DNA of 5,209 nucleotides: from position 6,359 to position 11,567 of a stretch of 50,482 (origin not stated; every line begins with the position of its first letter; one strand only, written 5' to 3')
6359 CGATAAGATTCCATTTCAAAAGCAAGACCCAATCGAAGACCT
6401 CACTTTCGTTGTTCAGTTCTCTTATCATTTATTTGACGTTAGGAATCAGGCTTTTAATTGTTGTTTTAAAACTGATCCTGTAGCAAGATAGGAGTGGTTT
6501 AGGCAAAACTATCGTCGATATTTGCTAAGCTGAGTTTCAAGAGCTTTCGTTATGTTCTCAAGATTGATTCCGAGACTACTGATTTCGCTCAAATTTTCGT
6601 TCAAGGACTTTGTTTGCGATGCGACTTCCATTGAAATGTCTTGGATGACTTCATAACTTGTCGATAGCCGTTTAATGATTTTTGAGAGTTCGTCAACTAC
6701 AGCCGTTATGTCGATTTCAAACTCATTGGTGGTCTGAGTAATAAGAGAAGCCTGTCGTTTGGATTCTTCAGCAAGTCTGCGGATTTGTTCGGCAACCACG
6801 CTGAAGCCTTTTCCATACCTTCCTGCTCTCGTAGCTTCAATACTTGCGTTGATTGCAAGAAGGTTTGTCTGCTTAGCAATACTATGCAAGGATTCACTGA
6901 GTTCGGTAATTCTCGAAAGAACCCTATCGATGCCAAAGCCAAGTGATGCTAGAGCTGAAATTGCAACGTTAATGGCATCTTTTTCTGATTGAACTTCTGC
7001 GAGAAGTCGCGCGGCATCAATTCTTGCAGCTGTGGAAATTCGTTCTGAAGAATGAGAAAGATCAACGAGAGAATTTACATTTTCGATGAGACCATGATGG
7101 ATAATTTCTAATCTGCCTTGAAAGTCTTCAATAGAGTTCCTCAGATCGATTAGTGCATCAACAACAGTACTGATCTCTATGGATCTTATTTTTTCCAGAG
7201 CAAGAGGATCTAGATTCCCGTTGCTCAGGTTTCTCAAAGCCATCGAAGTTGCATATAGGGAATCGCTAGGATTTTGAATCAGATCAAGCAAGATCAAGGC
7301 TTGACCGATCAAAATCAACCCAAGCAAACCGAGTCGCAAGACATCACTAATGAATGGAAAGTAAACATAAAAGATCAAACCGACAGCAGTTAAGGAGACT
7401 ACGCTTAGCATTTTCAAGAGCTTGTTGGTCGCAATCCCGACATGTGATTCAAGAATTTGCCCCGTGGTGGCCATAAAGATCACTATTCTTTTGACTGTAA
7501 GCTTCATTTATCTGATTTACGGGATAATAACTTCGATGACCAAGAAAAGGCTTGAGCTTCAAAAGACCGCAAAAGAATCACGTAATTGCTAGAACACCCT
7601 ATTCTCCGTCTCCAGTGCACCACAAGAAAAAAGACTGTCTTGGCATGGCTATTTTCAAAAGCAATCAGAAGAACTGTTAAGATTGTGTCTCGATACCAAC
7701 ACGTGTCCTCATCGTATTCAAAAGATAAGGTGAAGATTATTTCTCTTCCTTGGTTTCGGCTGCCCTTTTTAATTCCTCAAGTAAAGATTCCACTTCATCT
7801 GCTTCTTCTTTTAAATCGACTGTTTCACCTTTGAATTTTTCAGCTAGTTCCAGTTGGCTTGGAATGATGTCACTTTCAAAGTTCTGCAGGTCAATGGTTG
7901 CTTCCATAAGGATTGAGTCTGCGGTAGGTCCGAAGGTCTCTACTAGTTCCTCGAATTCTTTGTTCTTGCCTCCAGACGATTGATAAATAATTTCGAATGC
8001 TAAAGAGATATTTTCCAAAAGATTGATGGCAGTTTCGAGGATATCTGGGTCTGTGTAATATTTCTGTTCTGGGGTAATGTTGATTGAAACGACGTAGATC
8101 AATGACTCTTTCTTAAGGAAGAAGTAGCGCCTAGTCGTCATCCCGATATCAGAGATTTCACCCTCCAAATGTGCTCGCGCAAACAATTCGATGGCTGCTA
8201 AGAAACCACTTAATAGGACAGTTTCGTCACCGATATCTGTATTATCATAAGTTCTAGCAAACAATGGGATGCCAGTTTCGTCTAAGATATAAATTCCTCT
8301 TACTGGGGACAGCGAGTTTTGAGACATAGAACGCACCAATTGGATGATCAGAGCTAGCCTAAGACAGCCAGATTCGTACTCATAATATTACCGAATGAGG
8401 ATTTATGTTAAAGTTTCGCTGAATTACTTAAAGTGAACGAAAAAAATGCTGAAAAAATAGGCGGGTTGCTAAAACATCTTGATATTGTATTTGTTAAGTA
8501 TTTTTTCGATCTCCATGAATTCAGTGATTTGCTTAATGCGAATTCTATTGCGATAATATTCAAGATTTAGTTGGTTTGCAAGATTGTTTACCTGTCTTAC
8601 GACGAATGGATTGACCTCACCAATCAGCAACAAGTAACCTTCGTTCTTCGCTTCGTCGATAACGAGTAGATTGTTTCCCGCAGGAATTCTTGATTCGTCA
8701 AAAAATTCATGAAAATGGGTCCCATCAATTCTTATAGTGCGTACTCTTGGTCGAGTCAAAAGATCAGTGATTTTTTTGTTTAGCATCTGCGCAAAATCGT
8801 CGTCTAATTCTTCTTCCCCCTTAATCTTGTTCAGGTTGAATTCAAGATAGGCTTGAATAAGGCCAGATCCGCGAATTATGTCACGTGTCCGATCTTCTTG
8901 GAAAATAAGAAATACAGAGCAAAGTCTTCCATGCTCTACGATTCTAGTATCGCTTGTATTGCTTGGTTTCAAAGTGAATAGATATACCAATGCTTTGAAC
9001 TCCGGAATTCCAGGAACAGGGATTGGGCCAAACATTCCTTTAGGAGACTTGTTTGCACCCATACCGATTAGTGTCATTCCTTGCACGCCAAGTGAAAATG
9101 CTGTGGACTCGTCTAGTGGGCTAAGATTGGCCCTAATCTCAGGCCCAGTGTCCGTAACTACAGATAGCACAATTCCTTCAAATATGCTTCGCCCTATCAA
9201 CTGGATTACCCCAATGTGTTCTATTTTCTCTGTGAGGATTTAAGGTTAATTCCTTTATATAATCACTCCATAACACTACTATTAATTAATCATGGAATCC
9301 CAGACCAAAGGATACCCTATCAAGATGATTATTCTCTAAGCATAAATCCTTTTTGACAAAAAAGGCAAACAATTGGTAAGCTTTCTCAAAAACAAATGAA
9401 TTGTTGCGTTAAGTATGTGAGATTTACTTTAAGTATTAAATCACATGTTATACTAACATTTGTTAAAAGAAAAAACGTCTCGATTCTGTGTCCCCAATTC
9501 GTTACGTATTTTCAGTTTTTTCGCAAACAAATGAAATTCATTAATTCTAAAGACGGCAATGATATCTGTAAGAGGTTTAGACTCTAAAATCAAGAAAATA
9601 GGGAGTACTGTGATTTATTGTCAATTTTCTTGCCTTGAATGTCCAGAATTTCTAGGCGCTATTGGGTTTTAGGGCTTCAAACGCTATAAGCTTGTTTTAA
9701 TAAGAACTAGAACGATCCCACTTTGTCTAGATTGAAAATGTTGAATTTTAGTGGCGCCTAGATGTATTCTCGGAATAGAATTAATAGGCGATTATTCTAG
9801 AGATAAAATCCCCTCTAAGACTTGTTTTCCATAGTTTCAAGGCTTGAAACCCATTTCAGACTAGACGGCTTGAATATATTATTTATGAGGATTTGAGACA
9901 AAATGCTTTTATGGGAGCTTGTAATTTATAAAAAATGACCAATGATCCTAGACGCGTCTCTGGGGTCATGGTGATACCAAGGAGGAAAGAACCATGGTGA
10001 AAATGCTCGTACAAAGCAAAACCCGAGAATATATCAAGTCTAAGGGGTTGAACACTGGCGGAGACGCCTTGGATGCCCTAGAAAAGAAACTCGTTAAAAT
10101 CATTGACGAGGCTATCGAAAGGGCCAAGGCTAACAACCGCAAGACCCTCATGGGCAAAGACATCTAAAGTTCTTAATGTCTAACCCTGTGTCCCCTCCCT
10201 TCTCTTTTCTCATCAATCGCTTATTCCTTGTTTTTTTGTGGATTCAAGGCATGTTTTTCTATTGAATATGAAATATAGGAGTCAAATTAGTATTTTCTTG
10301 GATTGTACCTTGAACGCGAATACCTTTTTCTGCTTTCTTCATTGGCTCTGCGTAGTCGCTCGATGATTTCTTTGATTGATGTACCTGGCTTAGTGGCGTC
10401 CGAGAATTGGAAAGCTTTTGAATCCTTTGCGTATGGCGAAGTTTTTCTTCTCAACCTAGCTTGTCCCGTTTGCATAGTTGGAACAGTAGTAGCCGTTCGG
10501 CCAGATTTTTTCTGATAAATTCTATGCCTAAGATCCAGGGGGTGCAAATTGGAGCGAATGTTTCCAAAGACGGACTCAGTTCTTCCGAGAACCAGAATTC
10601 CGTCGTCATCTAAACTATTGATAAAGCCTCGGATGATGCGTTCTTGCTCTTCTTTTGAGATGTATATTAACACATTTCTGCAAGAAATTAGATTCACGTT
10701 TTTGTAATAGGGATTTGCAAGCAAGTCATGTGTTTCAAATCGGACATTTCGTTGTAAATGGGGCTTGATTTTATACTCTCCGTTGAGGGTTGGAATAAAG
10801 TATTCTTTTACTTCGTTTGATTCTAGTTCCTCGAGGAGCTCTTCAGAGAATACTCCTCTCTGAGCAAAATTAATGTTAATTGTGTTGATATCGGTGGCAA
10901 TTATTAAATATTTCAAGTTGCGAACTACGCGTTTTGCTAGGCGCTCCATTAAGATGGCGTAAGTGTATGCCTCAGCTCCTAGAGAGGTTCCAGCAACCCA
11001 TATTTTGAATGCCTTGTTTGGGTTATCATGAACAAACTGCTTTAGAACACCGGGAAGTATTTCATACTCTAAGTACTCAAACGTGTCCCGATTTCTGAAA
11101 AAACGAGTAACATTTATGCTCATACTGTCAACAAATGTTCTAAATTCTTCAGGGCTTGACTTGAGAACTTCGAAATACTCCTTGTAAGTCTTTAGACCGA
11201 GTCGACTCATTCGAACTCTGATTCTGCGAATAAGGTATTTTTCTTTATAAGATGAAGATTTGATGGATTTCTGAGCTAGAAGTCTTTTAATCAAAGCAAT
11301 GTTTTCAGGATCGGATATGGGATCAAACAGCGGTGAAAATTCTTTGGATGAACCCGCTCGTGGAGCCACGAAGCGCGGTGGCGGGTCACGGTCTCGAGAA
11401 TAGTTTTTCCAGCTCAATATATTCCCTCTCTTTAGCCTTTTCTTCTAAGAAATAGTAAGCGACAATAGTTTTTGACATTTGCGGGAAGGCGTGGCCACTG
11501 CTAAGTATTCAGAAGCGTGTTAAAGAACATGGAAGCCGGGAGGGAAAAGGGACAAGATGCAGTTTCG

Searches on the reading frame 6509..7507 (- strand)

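Call 18: search_protein_families(library=pfam, proteins=[window:6509-7507:-], max_evalue=0.00001)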
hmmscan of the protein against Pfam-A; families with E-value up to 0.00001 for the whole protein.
window:6509-7507:- (332 aa): 1 family
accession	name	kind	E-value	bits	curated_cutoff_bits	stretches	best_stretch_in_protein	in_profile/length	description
PF00015.26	MCPsignal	-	2e-22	80.3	34.6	1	167-311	16-149/172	Methyl-accepting chemotaxis protein (MCP) signalling domain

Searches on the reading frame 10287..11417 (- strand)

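Call 18: search_protein_families(library=pfam, proteins=[window:10287-11417:-], max_evalue=0.00001)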
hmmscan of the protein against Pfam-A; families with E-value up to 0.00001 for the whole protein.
window:10287-11417:- (376 aa): 2 families
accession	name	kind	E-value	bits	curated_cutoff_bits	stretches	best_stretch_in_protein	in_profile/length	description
PF01739.24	CheR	-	7.6e-48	163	27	1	102-286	1-182/195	CheR methyltransferase, SAM binding domain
PF03705.20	CheR_N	-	6.1e-09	35.9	27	1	51-89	15-53/53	CheR methyltransferase, all-alpha domain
